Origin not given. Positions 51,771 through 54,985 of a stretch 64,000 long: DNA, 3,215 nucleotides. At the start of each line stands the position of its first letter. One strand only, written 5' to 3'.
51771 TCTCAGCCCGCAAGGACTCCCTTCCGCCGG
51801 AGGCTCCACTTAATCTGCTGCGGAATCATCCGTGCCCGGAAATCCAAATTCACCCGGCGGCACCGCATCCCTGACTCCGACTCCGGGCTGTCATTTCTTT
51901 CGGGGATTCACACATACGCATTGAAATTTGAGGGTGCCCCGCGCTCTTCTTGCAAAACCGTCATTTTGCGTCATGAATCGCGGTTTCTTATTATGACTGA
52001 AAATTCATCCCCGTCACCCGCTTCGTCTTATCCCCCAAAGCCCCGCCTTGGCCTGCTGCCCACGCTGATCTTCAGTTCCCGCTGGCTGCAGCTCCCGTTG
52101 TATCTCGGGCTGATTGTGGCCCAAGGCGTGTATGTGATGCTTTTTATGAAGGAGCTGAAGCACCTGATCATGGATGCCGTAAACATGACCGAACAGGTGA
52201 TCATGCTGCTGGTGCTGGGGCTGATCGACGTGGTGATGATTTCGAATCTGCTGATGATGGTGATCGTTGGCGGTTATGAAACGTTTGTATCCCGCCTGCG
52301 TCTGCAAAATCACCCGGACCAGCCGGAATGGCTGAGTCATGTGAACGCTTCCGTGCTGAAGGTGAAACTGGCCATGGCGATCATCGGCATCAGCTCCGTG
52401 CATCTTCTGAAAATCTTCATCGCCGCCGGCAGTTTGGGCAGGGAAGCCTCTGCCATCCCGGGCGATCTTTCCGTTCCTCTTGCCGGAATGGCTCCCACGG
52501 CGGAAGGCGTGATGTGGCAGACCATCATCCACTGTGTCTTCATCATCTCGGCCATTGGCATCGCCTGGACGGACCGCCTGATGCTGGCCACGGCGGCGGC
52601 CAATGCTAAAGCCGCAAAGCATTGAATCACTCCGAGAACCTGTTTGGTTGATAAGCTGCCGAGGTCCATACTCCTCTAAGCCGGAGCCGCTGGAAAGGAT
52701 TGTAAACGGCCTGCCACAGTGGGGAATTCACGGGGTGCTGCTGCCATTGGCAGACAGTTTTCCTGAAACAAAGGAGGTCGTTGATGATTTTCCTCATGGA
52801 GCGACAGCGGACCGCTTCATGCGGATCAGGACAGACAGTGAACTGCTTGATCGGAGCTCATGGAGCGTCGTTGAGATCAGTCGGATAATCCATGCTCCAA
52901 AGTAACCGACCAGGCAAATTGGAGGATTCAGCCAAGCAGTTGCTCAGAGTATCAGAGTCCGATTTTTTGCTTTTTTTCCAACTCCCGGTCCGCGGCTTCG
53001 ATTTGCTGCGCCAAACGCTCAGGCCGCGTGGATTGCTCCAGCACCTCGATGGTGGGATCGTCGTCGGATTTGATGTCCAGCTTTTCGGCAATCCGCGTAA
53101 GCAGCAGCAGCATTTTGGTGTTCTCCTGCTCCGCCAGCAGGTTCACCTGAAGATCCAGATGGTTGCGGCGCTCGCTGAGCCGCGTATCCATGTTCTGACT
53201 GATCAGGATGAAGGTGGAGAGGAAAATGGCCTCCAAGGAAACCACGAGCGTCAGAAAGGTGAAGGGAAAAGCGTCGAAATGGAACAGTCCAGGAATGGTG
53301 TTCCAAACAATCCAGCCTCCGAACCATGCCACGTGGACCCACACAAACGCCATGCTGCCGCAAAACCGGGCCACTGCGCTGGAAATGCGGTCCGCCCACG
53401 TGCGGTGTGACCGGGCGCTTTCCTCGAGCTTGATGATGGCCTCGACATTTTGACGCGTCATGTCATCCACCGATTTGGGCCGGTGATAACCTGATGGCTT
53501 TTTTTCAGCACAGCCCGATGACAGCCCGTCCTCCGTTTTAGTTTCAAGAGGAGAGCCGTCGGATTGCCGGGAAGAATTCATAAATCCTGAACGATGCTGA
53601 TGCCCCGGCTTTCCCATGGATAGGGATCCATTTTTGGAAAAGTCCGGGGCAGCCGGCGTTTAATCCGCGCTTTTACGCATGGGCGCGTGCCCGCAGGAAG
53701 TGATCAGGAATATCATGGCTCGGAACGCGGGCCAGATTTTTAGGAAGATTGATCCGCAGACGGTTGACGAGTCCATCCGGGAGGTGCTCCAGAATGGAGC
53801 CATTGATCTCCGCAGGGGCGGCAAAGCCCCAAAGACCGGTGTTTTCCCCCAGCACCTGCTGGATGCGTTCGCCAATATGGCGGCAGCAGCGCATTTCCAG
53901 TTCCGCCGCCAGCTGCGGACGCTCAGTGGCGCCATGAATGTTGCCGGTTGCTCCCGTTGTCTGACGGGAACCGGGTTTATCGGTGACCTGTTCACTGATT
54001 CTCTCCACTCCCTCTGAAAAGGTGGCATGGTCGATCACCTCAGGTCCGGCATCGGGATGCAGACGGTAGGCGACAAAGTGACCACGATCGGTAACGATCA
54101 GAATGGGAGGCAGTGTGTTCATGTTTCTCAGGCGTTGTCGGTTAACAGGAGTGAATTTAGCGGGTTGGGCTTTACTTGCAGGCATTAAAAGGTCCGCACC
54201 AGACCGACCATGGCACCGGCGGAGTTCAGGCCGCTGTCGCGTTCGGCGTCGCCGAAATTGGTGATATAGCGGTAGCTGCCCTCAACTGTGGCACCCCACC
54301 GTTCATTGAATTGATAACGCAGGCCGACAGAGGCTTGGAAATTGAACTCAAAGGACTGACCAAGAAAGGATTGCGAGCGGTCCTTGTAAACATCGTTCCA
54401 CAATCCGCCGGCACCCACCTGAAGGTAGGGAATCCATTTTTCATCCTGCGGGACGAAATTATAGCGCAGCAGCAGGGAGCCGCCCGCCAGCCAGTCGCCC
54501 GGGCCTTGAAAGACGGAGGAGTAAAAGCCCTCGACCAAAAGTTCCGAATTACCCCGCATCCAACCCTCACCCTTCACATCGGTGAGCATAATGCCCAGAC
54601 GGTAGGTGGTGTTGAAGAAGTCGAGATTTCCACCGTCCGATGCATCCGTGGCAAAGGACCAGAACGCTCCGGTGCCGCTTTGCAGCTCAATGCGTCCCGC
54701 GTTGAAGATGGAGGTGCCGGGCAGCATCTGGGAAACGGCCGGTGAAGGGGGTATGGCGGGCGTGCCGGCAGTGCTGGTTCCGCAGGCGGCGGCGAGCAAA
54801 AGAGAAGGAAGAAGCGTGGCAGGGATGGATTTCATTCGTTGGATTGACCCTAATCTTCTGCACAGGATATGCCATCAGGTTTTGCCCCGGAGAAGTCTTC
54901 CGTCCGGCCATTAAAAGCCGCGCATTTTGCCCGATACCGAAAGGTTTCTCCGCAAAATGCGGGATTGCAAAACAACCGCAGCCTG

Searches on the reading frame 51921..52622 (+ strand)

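Call 40: search_protein_families(library=pfam, proteins=[window:51921-52622:+], max_evalue=0.001)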
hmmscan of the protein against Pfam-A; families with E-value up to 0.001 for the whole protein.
window:51921-52622:+ (234 aa): 1 family
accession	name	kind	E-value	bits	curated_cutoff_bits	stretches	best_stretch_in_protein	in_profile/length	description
PF03350.21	UPF0114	-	4.5e-35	120.9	23.1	1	50-166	1-117/117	Uncharacterized protein family, UPF0114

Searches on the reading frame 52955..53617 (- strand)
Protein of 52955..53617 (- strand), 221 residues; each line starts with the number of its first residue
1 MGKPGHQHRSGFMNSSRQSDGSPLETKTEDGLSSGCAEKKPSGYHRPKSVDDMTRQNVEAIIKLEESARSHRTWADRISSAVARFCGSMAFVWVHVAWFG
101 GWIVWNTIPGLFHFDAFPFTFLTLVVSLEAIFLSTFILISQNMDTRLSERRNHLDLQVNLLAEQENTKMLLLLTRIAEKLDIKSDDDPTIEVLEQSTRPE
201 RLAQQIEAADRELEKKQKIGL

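Call 40: search_protein_families(library=pfam, proteins=[window:52955-53617:-], max_evalue=0.001)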
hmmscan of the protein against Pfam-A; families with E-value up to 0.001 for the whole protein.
window:52955-53617:- (221 aa): 1 family
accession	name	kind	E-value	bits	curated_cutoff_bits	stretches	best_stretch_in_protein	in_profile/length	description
PF06210.16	DUF1003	-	2.9e-27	95.3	27.4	1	86-184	1-100/103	Protein of unknown function (DUF1003)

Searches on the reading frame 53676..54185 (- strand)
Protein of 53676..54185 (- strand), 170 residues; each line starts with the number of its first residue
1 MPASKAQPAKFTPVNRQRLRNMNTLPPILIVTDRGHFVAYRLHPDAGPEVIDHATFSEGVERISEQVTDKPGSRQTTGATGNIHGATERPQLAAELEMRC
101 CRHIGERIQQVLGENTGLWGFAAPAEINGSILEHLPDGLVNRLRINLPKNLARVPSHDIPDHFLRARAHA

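Call 41: search_protein_families(library=pfam, proteins=[window:53676-54185:-], max_evalue=0.001)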
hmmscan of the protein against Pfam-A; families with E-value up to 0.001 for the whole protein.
window:53676-54185:- (170 aa): 2 families
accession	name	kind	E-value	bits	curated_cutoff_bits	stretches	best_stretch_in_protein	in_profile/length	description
PF10116.14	Host_attach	-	2.7e-12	47.9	26.7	1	30-162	3-137/138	Protein required for attachment to host cells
PF18856.6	baeRF_family12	-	8.3e-05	23.6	27.7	1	30-162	5-137/138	Bacterial archaeo-eukaryotic release factor family 12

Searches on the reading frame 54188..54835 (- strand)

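Call 41: search_protein_families(library=pfam, proteins=[window:54188-54835:-], max_evalue=0.001)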
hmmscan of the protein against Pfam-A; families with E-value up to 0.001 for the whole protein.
window:54188-54835:- (216 aa): 2 families
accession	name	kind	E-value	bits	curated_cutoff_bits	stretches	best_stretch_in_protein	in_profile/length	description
PF09411.16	PagL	-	2.2e-08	34.7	23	1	110-212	39-135/136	Lipid A 3-O-deacylase (PagL)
PF13505.12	OMP_b-brl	-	0.00085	20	28.7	1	74-214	44-173/175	Outer membrane protein beta-barrel domain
